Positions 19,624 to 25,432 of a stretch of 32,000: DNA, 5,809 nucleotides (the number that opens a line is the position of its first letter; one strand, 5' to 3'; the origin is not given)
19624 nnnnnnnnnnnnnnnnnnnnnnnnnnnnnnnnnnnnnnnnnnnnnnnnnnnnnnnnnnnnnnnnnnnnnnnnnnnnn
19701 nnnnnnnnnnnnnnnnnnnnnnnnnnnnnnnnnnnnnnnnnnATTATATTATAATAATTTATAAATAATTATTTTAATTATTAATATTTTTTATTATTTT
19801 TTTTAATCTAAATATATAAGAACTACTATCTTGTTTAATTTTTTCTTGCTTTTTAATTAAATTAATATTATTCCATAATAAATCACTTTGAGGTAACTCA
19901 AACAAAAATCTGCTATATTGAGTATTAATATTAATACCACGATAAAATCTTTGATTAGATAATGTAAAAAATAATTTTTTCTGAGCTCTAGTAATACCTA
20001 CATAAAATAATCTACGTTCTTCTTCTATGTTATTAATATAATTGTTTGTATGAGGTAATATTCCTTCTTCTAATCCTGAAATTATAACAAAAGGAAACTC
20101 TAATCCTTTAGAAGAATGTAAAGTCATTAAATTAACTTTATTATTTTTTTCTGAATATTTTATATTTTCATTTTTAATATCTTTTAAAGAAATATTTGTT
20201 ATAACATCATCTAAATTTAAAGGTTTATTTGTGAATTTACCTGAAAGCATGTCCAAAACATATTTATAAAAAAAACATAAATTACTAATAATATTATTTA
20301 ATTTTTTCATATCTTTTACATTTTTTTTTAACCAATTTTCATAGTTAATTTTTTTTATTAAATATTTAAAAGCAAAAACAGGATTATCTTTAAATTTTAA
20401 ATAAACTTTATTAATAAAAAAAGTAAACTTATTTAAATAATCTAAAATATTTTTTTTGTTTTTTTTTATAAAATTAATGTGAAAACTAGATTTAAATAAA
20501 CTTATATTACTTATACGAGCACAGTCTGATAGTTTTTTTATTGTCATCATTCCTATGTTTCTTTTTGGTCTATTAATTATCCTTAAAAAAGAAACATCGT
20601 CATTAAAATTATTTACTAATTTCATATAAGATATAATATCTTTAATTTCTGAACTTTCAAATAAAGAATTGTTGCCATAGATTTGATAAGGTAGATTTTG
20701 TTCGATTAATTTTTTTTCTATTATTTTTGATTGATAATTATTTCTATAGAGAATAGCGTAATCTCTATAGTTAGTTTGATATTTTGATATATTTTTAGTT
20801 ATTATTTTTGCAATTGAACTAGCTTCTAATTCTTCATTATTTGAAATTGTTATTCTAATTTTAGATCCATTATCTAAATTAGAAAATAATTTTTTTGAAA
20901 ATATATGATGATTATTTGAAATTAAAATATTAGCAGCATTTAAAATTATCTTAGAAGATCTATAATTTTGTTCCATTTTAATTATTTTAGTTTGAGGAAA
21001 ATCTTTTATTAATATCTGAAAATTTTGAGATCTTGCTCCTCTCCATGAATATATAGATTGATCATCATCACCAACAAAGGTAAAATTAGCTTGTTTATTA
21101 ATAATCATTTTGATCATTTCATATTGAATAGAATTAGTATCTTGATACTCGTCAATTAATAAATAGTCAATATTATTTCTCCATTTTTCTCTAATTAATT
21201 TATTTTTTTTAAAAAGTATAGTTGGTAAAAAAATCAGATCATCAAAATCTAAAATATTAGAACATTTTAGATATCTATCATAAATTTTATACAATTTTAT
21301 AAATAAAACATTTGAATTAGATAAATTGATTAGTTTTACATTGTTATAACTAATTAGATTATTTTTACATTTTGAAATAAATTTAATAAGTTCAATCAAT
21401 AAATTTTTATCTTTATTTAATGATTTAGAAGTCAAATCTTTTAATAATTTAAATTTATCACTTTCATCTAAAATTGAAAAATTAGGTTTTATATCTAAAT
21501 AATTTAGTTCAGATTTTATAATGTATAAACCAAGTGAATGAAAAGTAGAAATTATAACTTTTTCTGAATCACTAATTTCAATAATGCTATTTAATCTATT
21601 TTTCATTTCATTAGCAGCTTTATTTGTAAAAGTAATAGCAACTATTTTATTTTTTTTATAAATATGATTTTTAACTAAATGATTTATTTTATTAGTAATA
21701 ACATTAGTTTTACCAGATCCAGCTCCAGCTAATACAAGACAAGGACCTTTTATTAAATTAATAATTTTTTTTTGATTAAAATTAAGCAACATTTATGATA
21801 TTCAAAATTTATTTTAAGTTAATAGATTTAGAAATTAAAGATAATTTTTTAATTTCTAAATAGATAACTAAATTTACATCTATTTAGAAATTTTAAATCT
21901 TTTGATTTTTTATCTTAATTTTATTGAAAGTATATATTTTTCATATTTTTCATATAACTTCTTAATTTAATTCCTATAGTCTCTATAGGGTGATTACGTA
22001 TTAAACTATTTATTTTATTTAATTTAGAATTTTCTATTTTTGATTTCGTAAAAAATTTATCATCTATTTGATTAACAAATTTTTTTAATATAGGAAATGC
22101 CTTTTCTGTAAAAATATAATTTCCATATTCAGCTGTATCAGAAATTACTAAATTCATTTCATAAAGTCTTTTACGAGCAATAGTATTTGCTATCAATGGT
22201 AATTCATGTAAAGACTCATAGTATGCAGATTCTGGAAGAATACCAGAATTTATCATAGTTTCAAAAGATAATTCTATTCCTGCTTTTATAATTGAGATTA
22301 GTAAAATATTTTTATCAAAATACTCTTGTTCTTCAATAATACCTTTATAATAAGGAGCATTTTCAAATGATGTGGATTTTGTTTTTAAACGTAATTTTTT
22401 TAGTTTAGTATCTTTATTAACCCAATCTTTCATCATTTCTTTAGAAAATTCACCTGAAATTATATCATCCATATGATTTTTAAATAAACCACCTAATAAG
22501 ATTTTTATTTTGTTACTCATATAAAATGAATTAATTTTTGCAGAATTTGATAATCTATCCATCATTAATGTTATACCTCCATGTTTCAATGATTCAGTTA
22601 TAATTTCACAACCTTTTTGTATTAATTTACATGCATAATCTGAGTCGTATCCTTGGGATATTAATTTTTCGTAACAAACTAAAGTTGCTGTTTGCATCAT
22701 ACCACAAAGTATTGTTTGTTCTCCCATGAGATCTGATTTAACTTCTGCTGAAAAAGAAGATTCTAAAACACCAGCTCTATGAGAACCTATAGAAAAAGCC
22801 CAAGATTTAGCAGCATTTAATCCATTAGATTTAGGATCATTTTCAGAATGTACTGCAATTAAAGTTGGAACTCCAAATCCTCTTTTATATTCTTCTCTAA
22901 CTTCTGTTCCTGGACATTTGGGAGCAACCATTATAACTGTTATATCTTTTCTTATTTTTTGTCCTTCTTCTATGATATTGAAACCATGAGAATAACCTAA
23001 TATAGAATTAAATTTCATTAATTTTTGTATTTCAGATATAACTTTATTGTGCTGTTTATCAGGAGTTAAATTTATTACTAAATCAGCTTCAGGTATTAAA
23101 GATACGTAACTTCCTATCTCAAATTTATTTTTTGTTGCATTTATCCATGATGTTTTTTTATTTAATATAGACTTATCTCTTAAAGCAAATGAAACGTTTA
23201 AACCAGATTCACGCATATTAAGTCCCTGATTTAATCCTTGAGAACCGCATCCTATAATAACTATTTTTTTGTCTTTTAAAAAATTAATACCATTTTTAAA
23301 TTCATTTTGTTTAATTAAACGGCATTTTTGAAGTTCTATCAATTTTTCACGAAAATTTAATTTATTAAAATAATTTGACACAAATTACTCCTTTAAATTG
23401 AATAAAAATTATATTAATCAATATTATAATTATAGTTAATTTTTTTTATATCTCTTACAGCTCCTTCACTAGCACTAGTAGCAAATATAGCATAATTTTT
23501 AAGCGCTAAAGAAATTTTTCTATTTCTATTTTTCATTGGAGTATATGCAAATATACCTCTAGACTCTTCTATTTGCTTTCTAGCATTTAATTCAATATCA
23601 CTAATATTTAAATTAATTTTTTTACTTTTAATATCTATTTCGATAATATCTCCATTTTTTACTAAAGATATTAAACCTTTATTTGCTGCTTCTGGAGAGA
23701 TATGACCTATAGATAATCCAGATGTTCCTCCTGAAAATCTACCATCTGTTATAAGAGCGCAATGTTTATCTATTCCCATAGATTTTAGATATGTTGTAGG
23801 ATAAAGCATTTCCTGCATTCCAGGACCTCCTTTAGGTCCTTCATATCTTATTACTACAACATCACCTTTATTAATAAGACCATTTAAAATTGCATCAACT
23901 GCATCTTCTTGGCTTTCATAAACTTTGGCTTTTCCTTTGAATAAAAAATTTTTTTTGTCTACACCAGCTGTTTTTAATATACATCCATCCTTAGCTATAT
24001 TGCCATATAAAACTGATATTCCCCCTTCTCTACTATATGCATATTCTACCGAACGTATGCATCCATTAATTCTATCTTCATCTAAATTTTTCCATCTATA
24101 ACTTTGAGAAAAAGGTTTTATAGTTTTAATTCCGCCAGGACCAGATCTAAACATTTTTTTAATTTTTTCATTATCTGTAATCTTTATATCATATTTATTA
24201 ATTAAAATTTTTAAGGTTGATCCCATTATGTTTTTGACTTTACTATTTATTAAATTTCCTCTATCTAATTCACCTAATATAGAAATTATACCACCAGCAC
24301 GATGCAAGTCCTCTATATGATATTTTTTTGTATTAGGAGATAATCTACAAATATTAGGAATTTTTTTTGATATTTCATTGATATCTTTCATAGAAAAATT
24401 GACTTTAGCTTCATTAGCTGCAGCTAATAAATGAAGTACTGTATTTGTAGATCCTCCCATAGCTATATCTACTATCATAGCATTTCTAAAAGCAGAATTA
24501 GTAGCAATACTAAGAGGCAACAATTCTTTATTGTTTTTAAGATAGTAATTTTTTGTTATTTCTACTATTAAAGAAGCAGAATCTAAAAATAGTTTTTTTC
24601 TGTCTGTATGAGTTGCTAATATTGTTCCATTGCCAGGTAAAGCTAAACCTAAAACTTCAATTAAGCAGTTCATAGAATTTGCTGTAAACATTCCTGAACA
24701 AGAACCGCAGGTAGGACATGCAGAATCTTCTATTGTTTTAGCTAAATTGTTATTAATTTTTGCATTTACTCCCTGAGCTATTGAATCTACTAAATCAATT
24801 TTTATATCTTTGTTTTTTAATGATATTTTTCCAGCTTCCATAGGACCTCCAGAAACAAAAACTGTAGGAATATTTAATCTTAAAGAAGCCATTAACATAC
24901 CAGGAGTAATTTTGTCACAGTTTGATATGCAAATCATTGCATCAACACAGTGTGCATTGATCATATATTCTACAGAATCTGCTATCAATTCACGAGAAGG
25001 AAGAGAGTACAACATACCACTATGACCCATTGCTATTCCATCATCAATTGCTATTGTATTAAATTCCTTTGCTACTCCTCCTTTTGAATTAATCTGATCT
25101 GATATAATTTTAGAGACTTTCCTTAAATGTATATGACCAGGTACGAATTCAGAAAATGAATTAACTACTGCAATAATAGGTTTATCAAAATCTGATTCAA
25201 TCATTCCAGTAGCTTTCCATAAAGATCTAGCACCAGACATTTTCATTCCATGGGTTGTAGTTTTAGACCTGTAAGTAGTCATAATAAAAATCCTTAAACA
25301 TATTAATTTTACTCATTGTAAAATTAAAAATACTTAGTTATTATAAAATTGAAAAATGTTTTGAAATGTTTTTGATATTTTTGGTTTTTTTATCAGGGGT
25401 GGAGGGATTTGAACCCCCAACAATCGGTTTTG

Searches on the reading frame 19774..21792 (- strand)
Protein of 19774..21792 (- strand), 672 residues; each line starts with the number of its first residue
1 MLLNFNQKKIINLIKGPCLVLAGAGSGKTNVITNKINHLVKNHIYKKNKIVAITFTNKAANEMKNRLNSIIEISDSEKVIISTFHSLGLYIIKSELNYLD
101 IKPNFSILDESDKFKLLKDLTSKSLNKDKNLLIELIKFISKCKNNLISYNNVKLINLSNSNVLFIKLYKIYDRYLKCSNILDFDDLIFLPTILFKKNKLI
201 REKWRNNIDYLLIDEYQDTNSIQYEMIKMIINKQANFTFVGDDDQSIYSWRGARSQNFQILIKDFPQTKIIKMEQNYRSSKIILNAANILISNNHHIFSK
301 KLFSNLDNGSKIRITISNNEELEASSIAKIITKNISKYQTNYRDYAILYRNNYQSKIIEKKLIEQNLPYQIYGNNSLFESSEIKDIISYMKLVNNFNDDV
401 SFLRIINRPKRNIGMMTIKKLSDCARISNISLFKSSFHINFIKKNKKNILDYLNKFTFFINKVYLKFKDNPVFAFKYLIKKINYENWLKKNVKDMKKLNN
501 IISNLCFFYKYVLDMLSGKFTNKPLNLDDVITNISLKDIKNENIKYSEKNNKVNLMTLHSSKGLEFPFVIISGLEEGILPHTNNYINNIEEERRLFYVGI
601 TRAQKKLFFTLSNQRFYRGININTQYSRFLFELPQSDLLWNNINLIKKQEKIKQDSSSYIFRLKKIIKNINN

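Call 61: search_protein_families(library=ncbifam, proteins=[window:19774-21792:-], max_evalue=1e-10)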
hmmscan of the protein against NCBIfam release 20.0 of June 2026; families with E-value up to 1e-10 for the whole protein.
window:19774-21792:- (672 aa): 14 families
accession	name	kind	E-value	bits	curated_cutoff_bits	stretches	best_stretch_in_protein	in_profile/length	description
TIGR01074.1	rep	equivalog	3.2e-237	789.1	951.45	1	3-667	2-667/668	DNA helicase Rep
NF008172.0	PRK10919.1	equivalog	5.9e-218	725.4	1168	1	1-665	1-665/673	DNA helicase Rep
TIGR01073.1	pcrA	equivalog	5.7e-160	534.1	911.2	1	3-651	5-649/725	DNA helicase PcrA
NF008743.0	PRK11773.1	equivalog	7.7e-146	487.3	965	1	3-638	10-641/720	DNA helicase II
TIGR01075.1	uvrD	equivalog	1.2e-138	463.5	1144.45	1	3-637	5-635/715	DNA helicase II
NF008276.0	PRK11054.1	equivalog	4.2e-47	161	543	2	3-96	197-287/684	DNA helicase IV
TIGR02785.1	addA_Gpos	equivalog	8.7e-47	159.6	707.65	3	166-292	343-481/1234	helicase-exonuclease AddAB subunit AddA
TIGR00609.1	recB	equivalog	1.7e-33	115.9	696.05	1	109-308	270-474/1175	exodeoxyribonuclease V subunit beta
NF010487.0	PRK13909.1-4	equivalog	3.9e-33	114.8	759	1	164-454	280-581/924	RecB-like helicase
TIGR02784.1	addA_alphas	equivalog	4.3e-29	101.5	860.75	1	127-287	306-489/1138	double-strand break repair helicase AddA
NF010485.0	PRK13909.1-2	equivalog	6.5e-27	94.1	650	1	105-571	225-629/909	RecB-like helicase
NF041464.1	HelD_BACSU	equivalog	3.8e-16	58.2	419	1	192-378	531-709/779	RNA polymerase recycling motor HelD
NF008128.0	PRK10876.1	equivalog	4.3e-14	51.1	1697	0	181-306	349-478/1181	exodeoxyribonuclease V subunit beta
NF010486.0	PRK13909.1-3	equivalog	9.3e-13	47.1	1109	0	93-399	221-539/921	RecB-like helicase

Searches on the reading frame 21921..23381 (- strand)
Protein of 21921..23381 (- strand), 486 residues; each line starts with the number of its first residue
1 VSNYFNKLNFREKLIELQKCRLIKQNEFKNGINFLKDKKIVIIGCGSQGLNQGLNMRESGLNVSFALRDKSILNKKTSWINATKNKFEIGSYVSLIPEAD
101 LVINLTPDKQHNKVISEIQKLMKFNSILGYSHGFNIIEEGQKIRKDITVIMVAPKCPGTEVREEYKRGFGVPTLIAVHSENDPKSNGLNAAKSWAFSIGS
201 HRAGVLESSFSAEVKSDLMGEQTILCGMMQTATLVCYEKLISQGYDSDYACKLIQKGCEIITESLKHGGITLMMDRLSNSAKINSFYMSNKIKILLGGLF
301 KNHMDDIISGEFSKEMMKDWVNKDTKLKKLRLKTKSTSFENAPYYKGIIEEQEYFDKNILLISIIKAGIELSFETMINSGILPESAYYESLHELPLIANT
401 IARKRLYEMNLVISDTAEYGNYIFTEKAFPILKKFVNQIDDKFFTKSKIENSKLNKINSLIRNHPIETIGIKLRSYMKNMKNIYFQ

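Call 61: search_protein_families(library=ncbifam, proteins=[window:21921-23381:-], max_evalue=1e-10)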
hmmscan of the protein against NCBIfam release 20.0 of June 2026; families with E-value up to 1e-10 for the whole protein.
window:21921-23381:- (486 aa): 4 families
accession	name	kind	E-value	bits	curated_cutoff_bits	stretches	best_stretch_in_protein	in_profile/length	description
NF003557.0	PRK05225.1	equivalog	3e-251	834.1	713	1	1-484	1-488/491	ketol-acid reductoisomerase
TIGR00465.1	ilvC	equivalog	2.2e-124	414.5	226.15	2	35-356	1-301/314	ketol-acid reductoisomerase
NF004017.0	PRK05479.1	equivalog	8e-88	294.4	336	2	32-340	12-315/337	ketol-acid reductoisomerase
NF009940.0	PRK13403.1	equivalog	1.8e-56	191.5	406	2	30-317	9-290/335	ketol-acid reductoisomerase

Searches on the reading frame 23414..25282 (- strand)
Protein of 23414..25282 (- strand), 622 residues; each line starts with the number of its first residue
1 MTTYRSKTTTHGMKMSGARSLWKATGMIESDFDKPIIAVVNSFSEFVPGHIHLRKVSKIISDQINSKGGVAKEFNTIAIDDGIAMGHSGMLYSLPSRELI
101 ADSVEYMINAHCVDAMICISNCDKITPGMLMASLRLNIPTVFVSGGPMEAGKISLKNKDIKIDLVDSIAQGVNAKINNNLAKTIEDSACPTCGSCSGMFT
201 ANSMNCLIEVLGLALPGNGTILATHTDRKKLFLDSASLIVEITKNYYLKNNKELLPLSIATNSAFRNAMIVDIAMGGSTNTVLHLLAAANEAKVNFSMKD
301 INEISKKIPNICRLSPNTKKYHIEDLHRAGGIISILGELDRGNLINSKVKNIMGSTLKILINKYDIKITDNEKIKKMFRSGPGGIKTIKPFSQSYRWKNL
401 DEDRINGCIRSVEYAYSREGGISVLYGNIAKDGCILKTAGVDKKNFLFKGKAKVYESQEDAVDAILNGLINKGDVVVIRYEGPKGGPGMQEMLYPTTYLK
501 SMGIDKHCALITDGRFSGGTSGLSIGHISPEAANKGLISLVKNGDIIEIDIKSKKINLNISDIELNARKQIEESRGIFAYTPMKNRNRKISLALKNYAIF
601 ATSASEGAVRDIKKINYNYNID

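Call 61: search_protein_families(library=ncbifam, proteins=[window:23414-25282:-], max_evalue=1e-10)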
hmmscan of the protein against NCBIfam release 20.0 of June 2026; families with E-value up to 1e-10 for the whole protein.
window:23414-25282:- (622 aa): 8 families
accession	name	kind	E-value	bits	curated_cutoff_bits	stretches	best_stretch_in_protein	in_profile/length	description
NF009103.0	PRK12448.1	equivalog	0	1065.6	710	1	1-616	1-615/616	dihydroxy-acid dehydratase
TIGR00110.1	ilvD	equivalog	1.3e-238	793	618.15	1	18-611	2-542/543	dihydroxy-acid dehydratase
NF002068.0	PRK00911.1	subfamily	4.9e-200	665.7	644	2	3-377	4-369/559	dihydroxy-acid dehydratase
NF004784.0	PRK06131.1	subfamily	8.4e-103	344.7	539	2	10-376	18-368/576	dihydroxy-acid dehydratase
NF009559.0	PRK13016.1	equivalog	1.1e-92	311.1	882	2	13-371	21-364/578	L-arabinonate dehydratase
NF009560.0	PRK13017.1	subfamily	2.3e-90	303.5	684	1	24-583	34-558/595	dihydroxy-acid dehydratase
TIGR01196.1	edd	equivalog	1.8e-74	251.1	708.25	1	33-570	63-566/601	phosphogluconate dehydratase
TIGR03432.1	yjhG_yagF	hypoth_equivalog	5.9e-63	212.9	808.15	1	48-569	81-583/640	YjhG/YagF family D-xylonate dehydratase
